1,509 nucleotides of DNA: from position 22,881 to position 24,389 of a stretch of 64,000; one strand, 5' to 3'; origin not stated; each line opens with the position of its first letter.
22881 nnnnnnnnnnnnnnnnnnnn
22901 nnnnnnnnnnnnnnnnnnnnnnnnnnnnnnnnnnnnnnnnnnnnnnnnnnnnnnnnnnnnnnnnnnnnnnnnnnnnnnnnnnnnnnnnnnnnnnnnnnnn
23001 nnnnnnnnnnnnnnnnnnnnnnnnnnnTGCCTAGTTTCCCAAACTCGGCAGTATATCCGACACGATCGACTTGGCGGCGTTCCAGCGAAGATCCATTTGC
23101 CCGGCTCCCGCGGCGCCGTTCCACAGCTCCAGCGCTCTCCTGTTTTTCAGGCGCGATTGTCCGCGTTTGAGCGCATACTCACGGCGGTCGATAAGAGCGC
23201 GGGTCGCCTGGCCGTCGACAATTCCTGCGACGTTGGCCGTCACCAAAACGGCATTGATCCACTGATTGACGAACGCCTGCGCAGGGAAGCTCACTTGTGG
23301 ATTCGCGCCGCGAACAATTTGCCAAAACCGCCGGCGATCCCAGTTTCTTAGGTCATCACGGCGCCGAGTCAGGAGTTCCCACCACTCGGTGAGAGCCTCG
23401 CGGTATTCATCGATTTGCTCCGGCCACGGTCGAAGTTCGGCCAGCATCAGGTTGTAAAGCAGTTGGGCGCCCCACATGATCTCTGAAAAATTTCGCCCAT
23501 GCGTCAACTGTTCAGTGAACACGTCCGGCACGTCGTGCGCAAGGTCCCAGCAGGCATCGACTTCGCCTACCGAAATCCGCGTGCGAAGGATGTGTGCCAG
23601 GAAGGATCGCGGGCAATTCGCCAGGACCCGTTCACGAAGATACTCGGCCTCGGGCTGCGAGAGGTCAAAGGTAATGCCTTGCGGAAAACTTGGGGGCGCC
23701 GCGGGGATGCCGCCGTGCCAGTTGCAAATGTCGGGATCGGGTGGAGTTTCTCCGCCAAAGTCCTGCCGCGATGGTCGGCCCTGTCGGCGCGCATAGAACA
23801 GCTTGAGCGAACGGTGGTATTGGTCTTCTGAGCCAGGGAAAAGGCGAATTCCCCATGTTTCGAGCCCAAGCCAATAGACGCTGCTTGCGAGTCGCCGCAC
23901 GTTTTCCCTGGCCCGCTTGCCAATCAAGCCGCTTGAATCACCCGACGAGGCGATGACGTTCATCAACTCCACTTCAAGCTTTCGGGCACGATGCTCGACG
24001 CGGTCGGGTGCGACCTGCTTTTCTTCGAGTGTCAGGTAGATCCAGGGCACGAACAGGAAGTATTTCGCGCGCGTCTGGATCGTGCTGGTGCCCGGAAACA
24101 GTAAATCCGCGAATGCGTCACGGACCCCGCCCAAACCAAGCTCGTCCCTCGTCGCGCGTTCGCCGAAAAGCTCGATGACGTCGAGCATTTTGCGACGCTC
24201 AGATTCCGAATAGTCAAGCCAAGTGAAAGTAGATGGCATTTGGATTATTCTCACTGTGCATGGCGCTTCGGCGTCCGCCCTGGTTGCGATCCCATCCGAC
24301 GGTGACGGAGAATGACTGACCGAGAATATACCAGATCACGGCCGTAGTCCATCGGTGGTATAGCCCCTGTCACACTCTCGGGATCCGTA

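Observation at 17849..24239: Tightly coupled operon of an unknown protein, a two-HKD PLD nuclease and an SF2 helicase: best candidate for an anti-phage defence system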

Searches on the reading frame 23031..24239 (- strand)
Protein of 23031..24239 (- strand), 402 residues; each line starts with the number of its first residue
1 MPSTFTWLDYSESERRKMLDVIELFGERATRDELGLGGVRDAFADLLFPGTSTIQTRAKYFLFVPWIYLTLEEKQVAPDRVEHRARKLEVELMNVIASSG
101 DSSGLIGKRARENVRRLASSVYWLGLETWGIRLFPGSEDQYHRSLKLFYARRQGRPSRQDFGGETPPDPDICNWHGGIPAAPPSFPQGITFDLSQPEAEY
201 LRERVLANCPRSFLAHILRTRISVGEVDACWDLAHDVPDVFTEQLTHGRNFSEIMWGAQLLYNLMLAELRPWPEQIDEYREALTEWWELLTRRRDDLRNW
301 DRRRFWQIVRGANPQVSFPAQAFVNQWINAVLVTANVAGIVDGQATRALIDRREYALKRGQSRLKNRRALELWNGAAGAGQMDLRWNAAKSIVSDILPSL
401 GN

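Call 3: search_protein_families(library=padloc, proteins=[window:23031-24239:-], max_evalue=0.01)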
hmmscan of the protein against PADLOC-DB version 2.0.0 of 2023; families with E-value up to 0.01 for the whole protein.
window:23031-24239:- (402 aa): 1 family
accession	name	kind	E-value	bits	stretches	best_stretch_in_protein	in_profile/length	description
PDLC03828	ZacA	-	7.3e-125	415.6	1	1-398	1-392/396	-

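Call 4: search_protein_families(library=pfam, proteins=[window:23031-24239:-], max_evalue=0.01)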
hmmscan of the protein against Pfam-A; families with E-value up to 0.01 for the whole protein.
window:23031-24239:- (402 aa): 1 family
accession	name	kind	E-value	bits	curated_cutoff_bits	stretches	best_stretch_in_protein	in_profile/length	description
PF19888.4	DUF6361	-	9e-64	216.3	25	1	4-393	3-381/388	Family of unknown function (DUF6361)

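Call 5: search_protein_families(library=ncbifam, proteins=[window:23031-24239:-], max_evalue=0.01)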
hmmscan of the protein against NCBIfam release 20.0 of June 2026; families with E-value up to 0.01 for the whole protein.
window:23031-24239:- (402 aa): 0 families

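Call 14: find_homologous_proteins(query=window:23031-24239:-, max_evalue=0.00001)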
Query window:23031-24239:- (402 aa): 2989 proteins with E <= 0.00001 among 8000 candidates; the best 120 are listed.
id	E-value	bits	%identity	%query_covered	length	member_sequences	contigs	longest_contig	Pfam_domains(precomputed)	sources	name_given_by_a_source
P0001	5.7e-275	930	100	100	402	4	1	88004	PF19888.4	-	-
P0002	5.5e-231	785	85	100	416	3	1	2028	PF19888.4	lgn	-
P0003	2.7e-217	740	83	96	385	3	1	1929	PF19888.4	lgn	-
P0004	8.4e-181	619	68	100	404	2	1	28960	PF19888.4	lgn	-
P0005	7.8e-179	613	68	100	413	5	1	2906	PF19888.4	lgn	-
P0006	5.1e-175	600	68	100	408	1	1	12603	PF19888.4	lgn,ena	-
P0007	8.2e-168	577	66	100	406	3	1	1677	PF19888.4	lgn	-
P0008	3.4e-164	565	62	100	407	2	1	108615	PF19888.4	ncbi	-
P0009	3.2e-160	552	62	100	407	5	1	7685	PF19888.4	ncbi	-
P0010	3.0e-159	548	61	100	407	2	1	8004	PF19888.4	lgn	-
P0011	4.2e-159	548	61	100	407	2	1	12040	PF19888.4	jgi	jgi:hypothetical protein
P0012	8.8e-159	547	60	100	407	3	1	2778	PF19888.4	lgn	-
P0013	1.3e-158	546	62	100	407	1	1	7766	PF19888.4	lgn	-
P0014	1.5e-158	546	63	100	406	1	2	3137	PF19888.4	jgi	jgi:hypothetical protein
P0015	5.9e-157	541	60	100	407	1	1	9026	PF19888.4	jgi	jgi:hypothetical protein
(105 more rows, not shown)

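Call 16: find_encoding_contigs(protein=P0001, flank=10000, max_places=3)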
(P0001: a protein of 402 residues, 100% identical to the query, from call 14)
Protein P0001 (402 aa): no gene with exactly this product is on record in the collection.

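Call 18: find_related_loci(query=A1, collection=genome_contigs, flank=10000)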
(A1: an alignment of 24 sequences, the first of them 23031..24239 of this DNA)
Query A1 (402 aa) in genome_contigs; peptide patterns used: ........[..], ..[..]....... (x = any residue, [..] = any of these).
222 stretches matched a pattern; 186 encode a relative of the query (tblastn E <= 1e-3); the best 80 are kept; 80 distinct loci.
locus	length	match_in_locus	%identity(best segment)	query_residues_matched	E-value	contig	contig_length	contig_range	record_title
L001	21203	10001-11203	59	1-400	1e-156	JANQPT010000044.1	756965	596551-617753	MAG: Planctomycetales bacterium isolate IP29b_bin.173 k99_3360278, whole genome shotgun sequence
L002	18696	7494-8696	62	1-400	7e-156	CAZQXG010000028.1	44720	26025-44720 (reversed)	MAG TPA_asm: uncultured Alcaligenaceae bacterium isolate binchicken_co95_139 genome assembly, contig: NODE_245_length_44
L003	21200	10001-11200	59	1-401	1e-151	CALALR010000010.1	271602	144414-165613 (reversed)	MAG TPA_asm: uncultured Planctomycetaceae bacterium isolate SRR7515930_bin.28_CONCOCT_v1.1_MAG genome assembly, contig:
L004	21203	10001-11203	57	1-400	9e-152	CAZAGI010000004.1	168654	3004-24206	MAG TPA_asm: uncultured Planctomycetaceae bacterium isolate SRP287051_co1_163 genome assembly, contig: NODE_175_length_1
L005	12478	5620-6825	56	1-402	5e-151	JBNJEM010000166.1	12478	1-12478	MAG: Planctomycetota bacterium isolate Y23_14dBSd3.bin.101 NODE_3953_length_12478_cov_5.853623, whole genome shotgun seq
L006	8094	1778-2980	56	1-400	1e-148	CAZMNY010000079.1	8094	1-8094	MAG TPA_asm: uncultured Pirellulaceae bacterium isolate SRP077602_co7_198 genome assembly, contig: NODE_38015_length_809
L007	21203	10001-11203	56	1-400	1e-147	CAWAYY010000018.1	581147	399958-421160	MAG: Pirellulales bacterium isolate MFD05684.bin.2.6 genome assembly, contig: contig_42598, whole genome shotgun sequenc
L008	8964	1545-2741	54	1-400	6e-143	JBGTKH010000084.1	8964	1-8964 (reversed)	MAG: Pirellulaceae bacterium isolate JTS-RE308 k141_8390962, whole genome shotgun sequence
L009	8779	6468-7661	54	1-397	5e-141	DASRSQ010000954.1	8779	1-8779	MAG TPA_asm: Gemmataceae bacterium isolate SMAG_U6095 k141_593455, whole genome shotgun sequence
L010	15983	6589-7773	51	1-397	2e-136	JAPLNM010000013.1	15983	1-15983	MAG: Planctomycetota bacterium isolate LacPavin_0818_WC50_MAG_55_36 LacPavin_0818_WC50_scaffold_407374, whole genome sho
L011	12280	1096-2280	51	1-397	1e-136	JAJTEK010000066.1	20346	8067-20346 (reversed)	MAG: Pirellula sp. isolate 49624_E51.1 Sample_49624_scaffold_950, whole genome shotgun sequence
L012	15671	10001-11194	51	1-400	3e-136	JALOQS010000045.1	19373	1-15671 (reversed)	MAG: Pirellula sp. isolate Prado161 scaffold_4346, whole genome shotgun sequence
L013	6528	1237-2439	54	1-400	7e-134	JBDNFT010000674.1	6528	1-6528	MAG: Planctomycetaceae bacterium isolate concoct.155.WLB k141_964052, whole genome shotgun sequence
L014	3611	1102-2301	52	1-400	9e-137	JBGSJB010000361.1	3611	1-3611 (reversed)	MAG: Pirellulaceae bacterium isolate JTS-AC147 k141_3334326, whole genome shotgun sequence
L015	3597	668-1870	53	1-400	3e-136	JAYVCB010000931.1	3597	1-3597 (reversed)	MAG: Planctomyces sp. isolate GL30_DN_metabat_39_sub GL30_DN_metabat_39_sub_930, whole genome shotgun sequence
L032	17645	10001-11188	50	3-400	3e-116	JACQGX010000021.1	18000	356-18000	MAG: Chloroflexi bacterium isolate NC_groundwater_1084_Ag_S2p5_67_496 S_2p5_S6_coassembly_k141_83067, whole genome shotg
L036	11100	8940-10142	48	3-400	1e-111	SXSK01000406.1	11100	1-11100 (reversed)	MAG: Verrucomicrobiales bacterium isolate F1-140-MAGs082 F1-140__c552920, whole genome shotgun sequence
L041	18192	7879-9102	46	1-401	4e-109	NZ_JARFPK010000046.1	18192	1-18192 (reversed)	Candidatus Methanocrinis natronophilus strain Mx NODE_106_length_18192_cov_3.20675_ID_239, whole genome shotgun sequence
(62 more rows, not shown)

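Call 20: search_solved_structures(query=window:23031-24239:-, max_evalue=1)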
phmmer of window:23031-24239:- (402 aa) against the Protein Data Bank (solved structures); distinct sequences matched with E-value up to 1: 1.
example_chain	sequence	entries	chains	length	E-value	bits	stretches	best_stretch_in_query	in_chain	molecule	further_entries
1js4_A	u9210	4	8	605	0.32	13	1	111-180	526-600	ENDO/EXOCELLULASE E4 | T. FUSCA ENDO/EXO-CELLULASE E4 CATALYTIC DOMAIN AND CELLULOSE-BINDING DOMAIN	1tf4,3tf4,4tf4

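Call 27: predict_structure(alignment_id=A2)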
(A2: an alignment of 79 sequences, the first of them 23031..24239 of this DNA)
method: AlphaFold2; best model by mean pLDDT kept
length: 402 residues; sequences in the alignment: 79
mean_pLDDT: 85.3   pTM: 0.84
mean pLDDT of the five models: 85.3, 85.0, 84.3, 84.2, 83.0
residues with pLDDT >= 90: 252; 70-90: 88; 50-70: 25; < 50: 37
segments of 3 or more residues with pLDDT < 50: 1-10, 20-29, 110-113, 158-167
pLDDT, mean of each block of 10 residues (from residue 1): 34 51 46 83 92 81 96 93 92 88 69 64 91 91 91 63 49 92 92 96 97 96 90 90 96 96 95 94 97 96 97 89 97 95 96 90 87 80 90 93 68
secondary structure, 60 per line:
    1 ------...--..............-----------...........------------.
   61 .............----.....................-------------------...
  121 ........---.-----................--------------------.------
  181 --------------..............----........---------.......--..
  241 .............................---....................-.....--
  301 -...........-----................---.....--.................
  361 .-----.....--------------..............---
elements in order: H12-25 H37-47 H60-73 H78-98 H118-128 H138-153 H195-208 H213-220 H230-236 H239-269 H273-292 H294-298 H302-312 H318-333 H337-341 H344-361 H367-371 H386-399

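Call 30: fold_search(model_id=the predicted structure, library=pdb)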
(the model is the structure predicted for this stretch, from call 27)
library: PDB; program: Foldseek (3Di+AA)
matches with E <= 10: 41; with E <= 0.001: 0
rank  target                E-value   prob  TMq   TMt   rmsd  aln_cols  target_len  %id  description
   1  5wa4_E                2.1e+00  0.06  0.13  0.16  22.3       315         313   14  Pyridine synthase, TbtD, from thiomuracin biosynthesis bound to an N-terminal leader peptide fragment (released 2017-11-22)
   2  9cpb_6V               2.3e+00  0.02  0.08  0.08  38.6       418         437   16  Atomic model of bovine Fallopian tube cilia doublet microtubule (48-nm periodicity) (released 2024-10-30)
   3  8otz_EZ               3.3e+00  0.03  0.12  0.11  40.4       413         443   15  48-nm repeat of the native axonemal doublet microtubule from bovine sperm (released 2023-11-22)
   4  2i0m                  3.4e+00  0.04  0.11  0.16  17.2       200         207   12  Crystal structure of the phosphate transport system regulatory protein PhoU from Streptococcus pneumoniae (released 2006-09-19)
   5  7ngh_A                3.6e+00  0.02  0.13  0.12  23.0       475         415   11  Structure of glutamate transporter homologue in complex with Sybody (released 2021-09-15)
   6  9c7l_A                3.7e+00  0.02  0.11  0.12  23.1       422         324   13  Crystal structure of pentalenene synthase variant F76A complexed with 2-fluorofarnesyl diphosphate (released 2024-11-06)
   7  5wa3_B                4.4e+00  0.03  0.12  0.14  23.1       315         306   14  Pyridine synthase, TbtD, from thiomuracin biosynthesis (released 2017-11-22)
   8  3vvn                  4.6e+00  0.02  0.13  0.12  22.8       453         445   11  Crystal structure of MATE in the straight conformation (released 2013-04-03)
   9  8iyj_D2               4.8e+00  0.01  0.08  0.08  41.0       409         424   12  Cryo-EM structure of the 48-nm repeat doublet microtubule from mouse sperm (released 2023-07-05)
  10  9fqr_Fy               5.5e+00  0.01  0.10  0.10  39.1       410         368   14  96-nm repeat of axonemal doublet microtubules from bovine sperm (released 2025-03-26)
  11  9m1w_B                5.7e+00  0.02  0.12  0.12  22.8       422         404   12  Crystal structure of N-prenyltransferase DsKabA (released 2026-03-04)
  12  5jr9_D                6.0e+00  0.09  0.14  0.28  17.0       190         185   15  Crystal structure of apo-NeC3PO (released 2016-09-28)
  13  5jr9_C                6.2e+00  0.08  0.14  0.28  17.0       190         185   14  Crystal structure of apo-NeC3PO (released 2016-09-28)
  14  1rtw_B                6.5e+00  0.03  0.12  0.19  15.4       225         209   16  X-ray Structure of PF1337, a TenA Homologue from Pyrococcus furiosus. Northeast Structural Genomics Research Consortiu (released 2004-01-13)
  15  2olt_C                6.8e+00  0.08  0.14  0.24  16.7       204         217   11  Crystal structure of a phou-like protein (so_3770) from shewanella oneidensis mr-1 at 2.00 A resolution (released 2007-02-06)
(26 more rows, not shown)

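Call 45: search_protein_families(library=padloc, proteins=[L041:2468-7867:+, L036:4298-7402:+, L032:6261-9995:+], max_evalue=0.00001)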
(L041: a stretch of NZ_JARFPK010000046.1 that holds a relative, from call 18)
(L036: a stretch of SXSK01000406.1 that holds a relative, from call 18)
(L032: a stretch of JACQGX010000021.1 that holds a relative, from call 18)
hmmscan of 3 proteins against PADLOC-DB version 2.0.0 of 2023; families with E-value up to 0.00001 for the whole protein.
L041:2468-7867:+ (1799 aa): 24 families
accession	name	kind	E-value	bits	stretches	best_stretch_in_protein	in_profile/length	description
PDLC00037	DruE3|DruE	-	2.9e-131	437.8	2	1030-1679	1032-1684/2055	SNF2 family N-terminal domain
PDLC00013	DruE1|DruE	-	5.7e-129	430.2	3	962-1670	965-1674/1776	SNF2 family N-terminal domain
PDLC00035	DruE3|DruE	-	3.4e-100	334.5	2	35-350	10-327/1460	SNF2 family N-terminal domain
PDLC00014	DruE2|DruE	-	2e-98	328.6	4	953-1157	1083-1297/1928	SNF2 family N-terminal domain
PDLC00036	DruE3|DruE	-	8.9e-97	322.8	2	1028-1668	1023-1647/2023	SNF2 family N-terminal domain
PDLC00015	DruE2|DruE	-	1.3e-95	319.5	4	962-1157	1062-1268/1887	SNF2 family N-terminal domain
PDLC00051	DruE4|DruE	-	5.5e-85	284.1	4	960-1166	1018-1231/1829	SNF2 family N-terminal domain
PDLC02503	BrxHI|BrxHII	-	1.1e-29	101.2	2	1038-1109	282-351/698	BrxHI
PDLC02896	DpdJ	-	2.1e-29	99.9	2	228-322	321-414/1487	DpdJ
PDLC03960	SngC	-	4.2e-29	99.8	2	120-322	24-197/720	-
PDLC02501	BrxHI|BrxHII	-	3.7e-19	66.3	2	1034-1109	278-351/925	BrxHI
PDLC02570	DrmA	-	2.4e-15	53.9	1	1012-1126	540-647/851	DrmA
PDLC03928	PsyrT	-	5.9e-14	49.3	1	1029-1107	266-342/689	-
PDLC02893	DpdJ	-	4.5e-13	46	1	240-321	345-424/876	DpdJ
PDLC02569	DrmA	-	2.4e-12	43.5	1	1038-1107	812-880/1095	DrmA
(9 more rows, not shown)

L036:4298-7402:+ (1034 aa): 43 families (the best 25 are shown)
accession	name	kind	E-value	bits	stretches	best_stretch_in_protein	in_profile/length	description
PDLC02623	DrmD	-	4.2e-196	651.8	1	1-1014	1-1010/1040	DrmD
PDLC02500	BrxHI|BrxHII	-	1.7e-60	203.6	2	512-723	457-669/933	BrxHI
PDLC02621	DrmD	-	1.8e-59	199.9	2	502-1001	487-971/1040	DrmD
PDLC00659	HmaA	-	3.2e-47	159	2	529-676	511-660/1176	SNF2 helicase / DEAD-box helicase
PDLC02619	DrmD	-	9.5e-46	154.4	3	581-671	488-578/872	DrmD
PDLC02843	DpdE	-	2e-44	149.9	3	511-715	547-761/1091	DpdE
PDLC02840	DpdE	-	1.4e-42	144.1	3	519-726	547-760/1091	DpdE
PDLC02504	BrxHI|BrxHII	-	1.8e-40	136.8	2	478-672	428-626/971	BrxHII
PDLC02572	DrmA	-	6.7e-40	134.9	2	502-690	485-691/1043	DrmA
PDLC02633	DrmD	-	1.5e-38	130.4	2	101-304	124-323/839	DrmD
PDLC02620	DrmD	-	4.3e-37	125.6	2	516-704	466-656/1060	DrmD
PDLC02844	DpdE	-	3.8e-35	119.1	3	572-764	628-815/1074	DpdE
PDLC02632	DrmD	-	1.4e-34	117.6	2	101-305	122-322/662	DrmD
PDLC02634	DrmD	-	2.3e-30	103.1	2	552-665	510-621/900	DrmD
PDLC02842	DpdE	-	2.3e-27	93.1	2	513-655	1004-1143/1176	DpdE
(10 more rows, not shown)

L032:6261-9995:+ (1244 aa): 43 families (the best 25 are shown)
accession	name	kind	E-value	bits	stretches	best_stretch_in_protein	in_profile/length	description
PDLC00117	GajB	-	9.9e-34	114.8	2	380-540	172-316/604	UrvD helicase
PDLC03802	RTasHel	-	4.1e-31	106.5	2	375-674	141-369/675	DRT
PDLC00114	GajB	-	5.9e-26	89.2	2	57-171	20-114/635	UrvD helicase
PDLC00127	GajB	-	9.8e-26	88.4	2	384-521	159-284/594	UrvD helicase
PDLC00122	GajB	-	3.5e-25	86.9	2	408-519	144-240/502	UrvD helicase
PDLC00132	GajB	-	3.9e-25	86.6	2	386-523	174-296/625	UrvD helicase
PDLC00130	GajB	-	2e-24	83.8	2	390-520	169-284/589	UrvD helicase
PDLC00112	GajB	-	7e-24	82.4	2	393-518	175-287/581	UrvD helicase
PDLC00129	GajB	-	3.6e-23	80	2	396-522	194-305/594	UrvD helicase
PDLC00143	GajB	-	1.3e-22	78.2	2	44-110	12-82/632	UrvD helicase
PDLC00119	GajB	-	2.7e-22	77.5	1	388-520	180-294/565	UrvD helicase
PDLC00111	GajB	-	2.8e-21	73.8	1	41-111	9-83/625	UrvD helicase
PDLC00123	GajB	-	2.9e-21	73.7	1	405-519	155-252/540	UrvD helicase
PDLC00135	GajB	-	8.8e-20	69.1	2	38-111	1-72/603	UrvD helicase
PDLC00110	GajB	-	1.2e-19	68.3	1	389-523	233-358/725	UrvD helicase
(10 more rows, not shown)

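Call 48: search_dna_similar(query=window:23031-24239:-, collection=plasmids, mode=protein, max_rows=15)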
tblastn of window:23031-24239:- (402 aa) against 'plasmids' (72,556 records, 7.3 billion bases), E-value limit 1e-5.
Records with a match: 48; places in all: 48; records where one place covers at least 80% of the query: 35.
Best place of each record, by identity: <60% 48.
By first word of the organism name: Cronobacter 21; Bradyrhizobium 8; Rhizobium 3; Agrobacterium 2; Mesorhizobium 2; Shinella 2; Methylocystis 2; Halomarina 1; Ralstonia 1; Niveispirillum 1; and 5 more.
By predicted mobility (MOB-suite, as given by PLSDB): non-mobilizable 29; conjugative 16; mobilizable 3.
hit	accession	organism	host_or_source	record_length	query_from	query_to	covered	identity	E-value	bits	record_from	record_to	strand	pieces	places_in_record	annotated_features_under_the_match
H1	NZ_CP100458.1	Halomarina sp. BND7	cell culture,sediment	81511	3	400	99%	42.9%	2e-89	302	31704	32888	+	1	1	DUF6361 family protein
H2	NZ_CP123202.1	Cronobacter sakazakii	Homo sapiens,ascites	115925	1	400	100%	38.3%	7e-75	260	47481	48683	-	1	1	DUF6361 family protein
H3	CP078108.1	Cronobacter sakazakii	environmental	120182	1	400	100%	38.3%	7e-75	260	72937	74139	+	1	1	hypothetical protein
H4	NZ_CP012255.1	Cronobacter sakazakii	milk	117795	1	400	100%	38.1%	2e-74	259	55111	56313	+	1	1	DUF6361 family protein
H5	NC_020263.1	Cronobacter sakazakii SP291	-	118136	1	400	100%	38.1%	2e-74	259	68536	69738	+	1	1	DUF6361 family protein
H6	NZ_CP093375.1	Cronobacter sakazakii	Homo sapiens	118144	1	400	100%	38.1%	2e-74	259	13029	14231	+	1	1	DUF6361 family protein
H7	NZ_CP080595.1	Cronobacter sakazakii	food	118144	1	400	100%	38.1%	2e-74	259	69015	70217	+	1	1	DUF6361 family protein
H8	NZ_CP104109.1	Cronobacter sakazakii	Bos taurus,rectoanal junction ...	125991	1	400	100%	38.1%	4e-74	258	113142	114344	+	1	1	DUF6361 family protein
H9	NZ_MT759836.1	Cronobacter sakazakii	-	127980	1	400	100%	38.1%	6e-74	258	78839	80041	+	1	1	DUF6361 family protein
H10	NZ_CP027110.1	Cronobacter sakazakii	Homo sapiens,feces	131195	1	400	100%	38.1%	6e-74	258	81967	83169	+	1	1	DUF6361 family protein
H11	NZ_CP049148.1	Cronobacter sakazakii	Homo sapiens,Dyalisis liquid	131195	1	400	100%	38.1%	6e-74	258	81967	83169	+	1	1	DUF6361 family protein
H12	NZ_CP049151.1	Cronobacter sakazakii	Homo sapiens,Dyalisis liquid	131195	1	400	100%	38.1%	6e-74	258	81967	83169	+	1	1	DUF6361 family protein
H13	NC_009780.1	Cronobacter sakazakii ATCC BAA-894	-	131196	1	400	100%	38.1%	6e-74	258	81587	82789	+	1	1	DUF6361 family protein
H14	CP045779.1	Cronobacter sakazakii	-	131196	1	400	100%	38.1%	6e-74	258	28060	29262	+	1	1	hypothetical protein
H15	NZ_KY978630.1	Cronobacter sakazakii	-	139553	1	400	100%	38.1%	6e-74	258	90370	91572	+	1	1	DUF6361 family protein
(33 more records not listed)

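Call 49: search_dna_similar(query=window:23031-24239:-, collection=phages, mode=protein, max_rows=10)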
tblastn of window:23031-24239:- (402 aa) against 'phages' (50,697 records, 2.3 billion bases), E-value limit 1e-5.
Records with a match: 1; places in all: 1; records where one place covers at least 80% of the query: 1.
Best place of each record, by identity: <60% 1.
By first word of the organism name: Bacteriophage 1.
By host as written in the record: - 1.
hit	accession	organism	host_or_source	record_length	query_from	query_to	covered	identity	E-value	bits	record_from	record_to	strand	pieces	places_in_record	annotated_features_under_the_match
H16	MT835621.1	Bacteriophage sp.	human fecal samples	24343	7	401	98%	28.5%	8e-33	136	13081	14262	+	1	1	record has no annotation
